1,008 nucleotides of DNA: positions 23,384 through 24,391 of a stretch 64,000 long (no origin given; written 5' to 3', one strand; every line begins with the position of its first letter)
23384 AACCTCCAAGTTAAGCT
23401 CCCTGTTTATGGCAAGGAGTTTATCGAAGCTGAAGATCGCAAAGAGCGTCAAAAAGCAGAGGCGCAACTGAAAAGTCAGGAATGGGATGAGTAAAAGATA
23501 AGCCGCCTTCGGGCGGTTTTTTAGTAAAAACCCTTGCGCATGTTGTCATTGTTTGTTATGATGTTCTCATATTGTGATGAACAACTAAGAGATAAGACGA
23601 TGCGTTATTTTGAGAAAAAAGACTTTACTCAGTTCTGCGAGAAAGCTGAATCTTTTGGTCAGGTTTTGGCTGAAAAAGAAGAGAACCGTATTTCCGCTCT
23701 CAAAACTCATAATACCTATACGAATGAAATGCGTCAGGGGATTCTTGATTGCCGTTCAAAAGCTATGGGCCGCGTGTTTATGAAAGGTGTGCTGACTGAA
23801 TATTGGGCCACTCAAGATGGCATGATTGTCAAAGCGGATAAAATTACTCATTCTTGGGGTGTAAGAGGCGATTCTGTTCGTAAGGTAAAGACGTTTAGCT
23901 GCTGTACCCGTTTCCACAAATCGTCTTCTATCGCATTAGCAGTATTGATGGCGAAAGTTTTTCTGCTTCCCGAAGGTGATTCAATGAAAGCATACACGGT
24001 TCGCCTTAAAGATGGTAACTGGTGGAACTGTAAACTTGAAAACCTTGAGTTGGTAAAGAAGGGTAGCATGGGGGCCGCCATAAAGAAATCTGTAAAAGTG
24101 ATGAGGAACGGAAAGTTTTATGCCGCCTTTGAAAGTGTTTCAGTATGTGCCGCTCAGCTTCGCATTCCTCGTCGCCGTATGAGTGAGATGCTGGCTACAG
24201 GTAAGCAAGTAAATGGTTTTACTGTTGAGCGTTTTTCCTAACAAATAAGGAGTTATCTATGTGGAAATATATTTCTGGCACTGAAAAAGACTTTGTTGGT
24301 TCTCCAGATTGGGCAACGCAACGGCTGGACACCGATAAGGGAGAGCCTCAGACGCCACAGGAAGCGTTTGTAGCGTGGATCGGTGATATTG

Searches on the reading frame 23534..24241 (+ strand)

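Call 18: search_protein_families(library=phrogs, proteins=[window:23534-24241:+], max_evalue=0.001)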
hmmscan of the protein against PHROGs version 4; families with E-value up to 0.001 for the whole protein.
window:23534-24241:+ (235 aa): 1 family
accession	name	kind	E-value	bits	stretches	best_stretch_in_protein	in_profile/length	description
phrog_959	-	DNA, RNA and nucleotide metabolism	2.9e-05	24.8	1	89-177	17-100/138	HNH endonuclease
